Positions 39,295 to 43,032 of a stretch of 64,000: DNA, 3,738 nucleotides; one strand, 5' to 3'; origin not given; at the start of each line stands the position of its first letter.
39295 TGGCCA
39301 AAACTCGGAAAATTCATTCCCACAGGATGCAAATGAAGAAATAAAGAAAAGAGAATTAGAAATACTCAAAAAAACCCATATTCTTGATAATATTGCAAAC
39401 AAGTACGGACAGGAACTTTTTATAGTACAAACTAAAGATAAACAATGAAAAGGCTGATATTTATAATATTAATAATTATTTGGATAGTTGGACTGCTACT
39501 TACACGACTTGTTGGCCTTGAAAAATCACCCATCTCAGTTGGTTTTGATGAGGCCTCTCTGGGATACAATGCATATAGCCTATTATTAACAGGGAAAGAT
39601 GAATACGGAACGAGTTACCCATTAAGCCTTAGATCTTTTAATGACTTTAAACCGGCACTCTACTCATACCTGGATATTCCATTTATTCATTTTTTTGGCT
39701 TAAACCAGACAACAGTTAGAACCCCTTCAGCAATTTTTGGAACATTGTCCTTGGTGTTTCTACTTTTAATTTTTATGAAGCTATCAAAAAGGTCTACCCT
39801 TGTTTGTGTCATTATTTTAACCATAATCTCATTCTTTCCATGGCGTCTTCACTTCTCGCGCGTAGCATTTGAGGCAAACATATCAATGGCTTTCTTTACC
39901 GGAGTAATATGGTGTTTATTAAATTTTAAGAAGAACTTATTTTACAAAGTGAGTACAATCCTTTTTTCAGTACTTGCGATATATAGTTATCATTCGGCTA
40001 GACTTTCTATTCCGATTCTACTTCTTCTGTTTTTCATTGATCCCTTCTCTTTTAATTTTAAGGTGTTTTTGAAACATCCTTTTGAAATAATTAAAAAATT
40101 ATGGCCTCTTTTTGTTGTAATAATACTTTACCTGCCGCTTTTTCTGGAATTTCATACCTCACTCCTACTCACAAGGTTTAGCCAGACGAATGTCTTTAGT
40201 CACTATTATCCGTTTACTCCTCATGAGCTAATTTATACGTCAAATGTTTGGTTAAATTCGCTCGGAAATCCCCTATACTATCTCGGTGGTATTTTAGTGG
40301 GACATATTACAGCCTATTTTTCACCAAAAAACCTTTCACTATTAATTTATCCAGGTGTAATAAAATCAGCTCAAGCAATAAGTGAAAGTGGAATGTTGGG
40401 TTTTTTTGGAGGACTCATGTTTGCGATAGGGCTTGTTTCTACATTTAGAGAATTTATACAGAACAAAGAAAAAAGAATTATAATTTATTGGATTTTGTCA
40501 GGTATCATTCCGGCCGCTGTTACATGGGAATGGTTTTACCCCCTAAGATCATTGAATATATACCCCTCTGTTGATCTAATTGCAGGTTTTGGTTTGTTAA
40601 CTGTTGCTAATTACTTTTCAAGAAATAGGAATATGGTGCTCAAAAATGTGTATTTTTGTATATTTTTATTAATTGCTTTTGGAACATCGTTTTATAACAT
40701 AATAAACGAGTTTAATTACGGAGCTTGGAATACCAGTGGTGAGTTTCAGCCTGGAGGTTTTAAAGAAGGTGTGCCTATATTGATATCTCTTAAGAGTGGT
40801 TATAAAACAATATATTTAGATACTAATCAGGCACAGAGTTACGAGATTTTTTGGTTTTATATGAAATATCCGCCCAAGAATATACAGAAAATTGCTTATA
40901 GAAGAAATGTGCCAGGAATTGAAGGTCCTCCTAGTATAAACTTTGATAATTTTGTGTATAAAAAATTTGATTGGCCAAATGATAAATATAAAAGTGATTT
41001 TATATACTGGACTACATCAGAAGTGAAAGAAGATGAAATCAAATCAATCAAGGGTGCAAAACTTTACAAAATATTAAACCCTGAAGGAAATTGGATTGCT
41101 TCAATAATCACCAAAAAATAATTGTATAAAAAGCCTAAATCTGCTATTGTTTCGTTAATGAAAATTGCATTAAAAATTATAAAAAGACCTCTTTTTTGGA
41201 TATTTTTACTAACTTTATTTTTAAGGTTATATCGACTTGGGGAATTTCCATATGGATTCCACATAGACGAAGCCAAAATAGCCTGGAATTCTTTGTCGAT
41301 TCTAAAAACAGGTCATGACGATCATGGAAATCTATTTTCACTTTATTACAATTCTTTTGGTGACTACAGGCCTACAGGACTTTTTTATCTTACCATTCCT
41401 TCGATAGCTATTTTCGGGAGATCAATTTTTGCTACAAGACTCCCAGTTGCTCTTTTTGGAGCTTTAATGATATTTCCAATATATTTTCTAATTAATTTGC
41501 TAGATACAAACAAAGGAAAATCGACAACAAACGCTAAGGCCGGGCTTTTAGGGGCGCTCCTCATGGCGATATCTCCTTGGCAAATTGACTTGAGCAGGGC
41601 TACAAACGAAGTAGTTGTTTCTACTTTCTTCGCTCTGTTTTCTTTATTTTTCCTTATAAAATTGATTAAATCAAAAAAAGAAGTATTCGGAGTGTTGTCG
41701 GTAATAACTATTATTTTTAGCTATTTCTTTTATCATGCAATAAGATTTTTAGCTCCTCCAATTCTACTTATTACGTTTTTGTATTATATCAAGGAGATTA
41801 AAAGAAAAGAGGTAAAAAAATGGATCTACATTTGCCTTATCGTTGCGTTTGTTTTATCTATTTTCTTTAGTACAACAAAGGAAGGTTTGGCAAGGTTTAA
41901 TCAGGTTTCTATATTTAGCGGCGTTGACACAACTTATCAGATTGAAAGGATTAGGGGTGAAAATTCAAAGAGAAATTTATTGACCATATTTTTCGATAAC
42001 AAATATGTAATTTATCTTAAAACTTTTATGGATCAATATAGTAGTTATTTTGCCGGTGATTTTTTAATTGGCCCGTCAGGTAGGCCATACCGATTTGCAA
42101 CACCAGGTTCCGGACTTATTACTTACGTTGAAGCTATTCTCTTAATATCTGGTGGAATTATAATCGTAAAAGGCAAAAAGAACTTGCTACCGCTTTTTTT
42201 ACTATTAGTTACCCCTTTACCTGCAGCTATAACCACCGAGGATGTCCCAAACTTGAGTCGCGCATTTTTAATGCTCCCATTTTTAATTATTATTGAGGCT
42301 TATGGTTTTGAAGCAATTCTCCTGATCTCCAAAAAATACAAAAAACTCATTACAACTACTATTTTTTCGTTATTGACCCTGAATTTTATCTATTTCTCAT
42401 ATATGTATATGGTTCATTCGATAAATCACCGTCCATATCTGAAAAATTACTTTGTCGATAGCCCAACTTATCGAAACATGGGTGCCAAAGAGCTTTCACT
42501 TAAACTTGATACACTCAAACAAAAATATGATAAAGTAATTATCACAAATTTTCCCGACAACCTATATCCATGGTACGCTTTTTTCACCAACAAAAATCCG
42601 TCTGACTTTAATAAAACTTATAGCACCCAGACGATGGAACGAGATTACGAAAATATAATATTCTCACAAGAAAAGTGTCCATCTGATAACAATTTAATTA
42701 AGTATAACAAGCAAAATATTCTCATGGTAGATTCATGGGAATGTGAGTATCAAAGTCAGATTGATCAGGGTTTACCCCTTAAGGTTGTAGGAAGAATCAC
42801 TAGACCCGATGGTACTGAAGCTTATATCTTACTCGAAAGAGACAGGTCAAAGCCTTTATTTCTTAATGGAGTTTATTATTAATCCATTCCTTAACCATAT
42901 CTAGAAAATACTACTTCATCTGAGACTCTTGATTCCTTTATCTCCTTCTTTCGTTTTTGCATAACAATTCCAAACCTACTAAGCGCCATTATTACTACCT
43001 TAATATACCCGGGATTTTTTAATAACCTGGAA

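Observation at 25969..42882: Eight tandem paralogs of one ArnT/PMT-like GT-C family with variable C-terminal domains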

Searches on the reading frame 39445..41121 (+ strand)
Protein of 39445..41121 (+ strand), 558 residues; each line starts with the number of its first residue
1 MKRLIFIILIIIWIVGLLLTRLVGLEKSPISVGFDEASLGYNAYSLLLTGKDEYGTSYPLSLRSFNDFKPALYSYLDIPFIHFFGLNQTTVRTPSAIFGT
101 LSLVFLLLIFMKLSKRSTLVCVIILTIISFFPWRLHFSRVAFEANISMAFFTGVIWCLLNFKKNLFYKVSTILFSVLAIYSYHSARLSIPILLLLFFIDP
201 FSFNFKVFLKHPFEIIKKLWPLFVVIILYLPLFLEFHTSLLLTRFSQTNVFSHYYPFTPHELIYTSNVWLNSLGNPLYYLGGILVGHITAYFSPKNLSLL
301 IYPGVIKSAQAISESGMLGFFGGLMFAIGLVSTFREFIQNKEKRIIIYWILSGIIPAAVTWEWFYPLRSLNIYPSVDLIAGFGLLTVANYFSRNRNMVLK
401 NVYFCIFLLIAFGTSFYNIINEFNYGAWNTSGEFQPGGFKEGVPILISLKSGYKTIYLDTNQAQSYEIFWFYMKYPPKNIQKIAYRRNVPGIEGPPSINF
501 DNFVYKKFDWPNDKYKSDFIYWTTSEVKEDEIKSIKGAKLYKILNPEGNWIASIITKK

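Call 5: search_protein_families(library=pfam, proteins=[window:39445-41121:+], max_evalue=0.01)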
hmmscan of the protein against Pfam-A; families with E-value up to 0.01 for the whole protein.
window:39445-41121:+ (558 aa): 0 families

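Call 13: search_protein_families(library=ncbifam, proteins=[window:39445-41121:+], max_evalue=0.01)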
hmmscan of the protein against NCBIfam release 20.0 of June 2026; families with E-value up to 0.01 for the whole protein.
window:39445-41121:+ (558 aa): 1 family
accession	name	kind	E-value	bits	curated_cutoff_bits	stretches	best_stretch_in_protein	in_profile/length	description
TIGR03663.1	TIGR03663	subfamily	0.0023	17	126.25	1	8-384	3-336/435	flippase activity-associated protein Agl23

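Call 69: find_homologous_proteins(query=window:39445-41121:+)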
Query window:39445-41121:+ (558 aa): 967 proteins with E <= 0.001 among 8000 candidates; the best 120 are listed.
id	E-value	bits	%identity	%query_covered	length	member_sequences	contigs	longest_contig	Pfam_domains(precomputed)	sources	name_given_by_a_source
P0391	0.0e+0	1246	100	100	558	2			-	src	-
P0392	2.2e-273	926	73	100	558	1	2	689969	-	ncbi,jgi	jgi:hypothetical protein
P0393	2.2e-271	920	71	100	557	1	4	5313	-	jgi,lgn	jgi:hypothetical protein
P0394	7.1e-266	902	70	100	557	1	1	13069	-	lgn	-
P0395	1.9e-263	894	68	100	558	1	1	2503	-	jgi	jgi:hypothetical protein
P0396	3.9e-261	886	67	100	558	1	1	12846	-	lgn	-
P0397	3.9e-256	869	66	100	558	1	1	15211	-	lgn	-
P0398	7.8e-256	868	68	100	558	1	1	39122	-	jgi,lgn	jgi:hypothetical protein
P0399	4.6e-252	856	66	96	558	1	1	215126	PF13231.13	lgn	-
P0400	3.1e-251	853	67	100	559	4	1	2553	-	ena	-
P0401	3.7e-248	843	65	96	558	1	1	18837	-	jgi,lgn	jgi:hypothetical protein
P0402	1.7e-246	838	65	100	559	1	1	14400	-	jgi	jgi:hypothetical protein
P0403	2.0e-246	837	66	100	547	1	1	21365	-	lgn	-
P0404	2.7e-244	830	63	100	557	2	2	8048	-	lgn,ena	-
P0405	2.9e-242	824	65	97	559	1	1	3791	-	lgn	-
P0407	8.2e-236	802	62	100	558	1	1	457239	-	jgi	jgi:hypothetical protein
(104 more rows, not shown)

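Call 70: find_encoding_contigs(protein=P0392, flank=10000, max_places=1)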
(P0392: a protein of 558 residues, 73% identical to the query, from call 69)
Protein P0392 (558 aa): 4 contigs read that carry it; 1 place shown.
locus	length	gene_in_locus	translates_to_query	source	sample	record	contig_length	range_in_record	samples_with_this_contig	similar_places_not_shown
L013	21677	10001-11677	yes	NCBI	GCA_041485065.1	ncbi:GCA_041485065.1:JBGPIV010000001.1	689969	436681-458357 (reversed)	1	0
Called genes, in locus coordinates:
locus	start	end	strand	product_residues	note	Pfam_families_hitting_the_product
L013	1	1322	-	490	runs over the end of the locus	-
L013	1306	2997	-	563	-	PF13231:PMT_2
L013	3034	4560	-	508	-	-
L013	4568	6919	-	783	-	PF09586:YfhO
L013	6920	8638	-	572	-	PF13231:PMT_2 (weak)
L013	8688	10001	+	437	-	-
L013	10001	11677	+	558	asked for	-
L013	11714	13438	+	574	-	PF13231:PMT_2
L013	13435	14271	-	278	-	PF00535:Glycos_transf_2, PF13641:Glyco_tranf_2_3, PF10111:Glyco_tranf_2_2 (weak), PF13506:Glyco_transf_21 (weak), PF13712:Glyco_tranf_2_5 (weak), PF13632:Glyco_trans_2_3 (weak)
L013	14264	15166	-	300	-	PF00535:Glycos_transf_2, PF10111:Glyco_tranf_2_2, PF13506:Glyco_transf_21 (faint), PF13641:Glyco_tranf_2_3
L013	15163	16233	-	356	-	-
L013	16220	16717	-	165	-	-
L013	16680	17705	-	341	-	PF13439:Glyco_transf_4 (faint), PF00534:Glycos_transf_1, PF13692:Glyco_trans_1_4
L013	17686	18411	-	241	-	-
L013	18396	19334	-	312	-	PF00535:Glycos_transf_2, PF13641:Glyco_tranf_2_3, PF13632:Glyco_trans_2_3 (weak)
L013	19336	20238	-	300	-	PF00535:Glycos_transf_2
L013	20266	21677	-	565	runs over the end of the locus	-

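Call 71: find_encoding_contigs(protein=P0407, flank=10000, max_places=1)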
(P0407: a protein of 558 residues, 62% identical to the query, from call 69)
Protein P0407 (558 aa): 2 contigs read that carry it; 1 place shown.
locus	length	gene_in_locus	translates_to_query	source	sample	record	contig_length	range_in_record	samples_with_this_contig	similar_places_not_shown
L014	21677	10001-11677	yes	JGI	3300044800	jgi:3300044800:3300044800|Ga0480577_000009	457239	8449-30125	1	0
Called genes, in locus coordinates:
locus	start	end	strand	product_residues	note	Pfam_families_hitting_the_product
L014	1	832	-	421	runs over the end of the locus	-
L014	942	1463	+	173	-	-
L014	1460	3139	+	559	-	PF02366:PMT (weak), PF13231:PMT_2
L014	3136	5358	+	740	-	PF13231:PMT_2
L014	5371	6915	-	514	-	-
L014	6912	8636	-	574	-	PF02366:PMT (weak), PF13231:PMT_2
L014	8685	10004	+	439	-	-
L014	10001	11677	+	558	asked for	-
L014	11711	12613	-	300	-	PF00535:Glycos_transf_2, PF10111:Glyco_tranf_2_2 (weak), PF13641:Glyco_tranf_2_3, PF13632:Glyco_trans_2_3 (weak)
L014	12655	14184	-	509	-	-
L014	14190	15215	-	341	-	PF13439:Glyco_transf_4 (faint), PF00534:Glycos_transf_1, PF13692:Glyco_trans_1_4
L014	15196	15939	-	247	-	-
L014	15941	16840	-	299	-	PF00535:Glycos_transf_2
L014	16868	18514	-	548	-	-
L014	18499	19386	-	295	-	PF01209:Ubie_methyltran (weak), PF13489:Methyltransf_23, PF13649:Methyltransf_25, PF13847:Methyltransf_31, PF08241:Methyltransf_11, PF08242:Methyltransf_12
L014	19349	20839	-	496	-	PF01943:Polysacc_synt, PF13440:Polysacc_synt_3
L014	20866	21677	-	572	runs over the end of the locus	PF09586:YfhO (faint)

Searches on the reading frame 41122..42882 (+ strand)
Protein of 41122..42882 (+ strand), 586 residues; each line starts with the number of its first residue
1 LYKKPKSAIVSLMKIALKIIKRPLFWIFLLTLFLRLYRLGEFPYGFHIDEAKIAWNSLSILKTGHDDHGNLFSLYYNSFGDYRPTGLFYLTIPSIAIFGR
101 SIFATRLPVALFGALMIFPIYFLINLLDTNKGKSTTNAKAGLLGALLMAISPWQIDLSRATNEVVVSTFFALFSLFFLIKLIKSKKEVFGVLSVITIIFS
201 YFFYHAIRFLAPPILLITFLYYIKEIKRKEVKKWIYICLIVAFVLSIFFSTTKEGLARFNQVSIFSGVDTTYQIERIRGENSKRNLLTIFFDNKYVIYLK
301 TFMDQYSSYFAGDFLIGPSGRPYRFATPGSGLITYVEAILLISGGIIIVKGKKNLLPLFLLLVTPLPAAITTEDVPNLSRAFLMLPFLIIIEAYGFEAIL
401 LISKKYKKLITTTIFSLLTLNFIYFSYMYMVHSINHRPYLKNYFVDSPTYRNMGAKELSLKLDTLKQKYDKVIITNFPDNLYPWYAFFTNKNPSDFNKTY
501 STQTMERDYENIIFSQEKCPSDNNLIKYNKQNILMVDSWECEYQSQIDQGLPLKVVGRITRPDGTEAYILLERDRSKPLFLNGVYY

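Call 5: search_protein_families(library=pfam, proteins=[window:41122-42882:+], max_evalue=0.01)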
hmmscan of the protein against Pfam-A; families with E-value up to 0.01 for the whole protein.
window:41122-42882:+ (586 aa): 1 family
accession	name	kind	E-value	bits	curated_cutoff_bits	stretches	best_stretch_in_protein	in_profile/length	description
PF13231.12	PMT_2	-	8.1e-09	36.3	26.1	1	84-245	3-153/160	Dolichyl-phosphate-mannose-protein mannosyltransferase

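Call 13: search_protein_families(library=ncbifam, proteins=[window:41122-42882:+], max_evalue=0.01)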
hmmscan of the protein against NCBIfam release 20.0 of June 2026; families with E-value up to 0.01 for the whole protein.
window:41122-42882:+ (586 aa): 1 family
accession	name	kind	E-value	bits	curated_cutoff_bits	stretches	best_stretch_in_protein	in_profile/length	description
TIGR03663.1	TIGR03663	subfamily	3.7e-09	36.1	126.25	1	24-195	4-154/435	flippase activity-associated protein Agl23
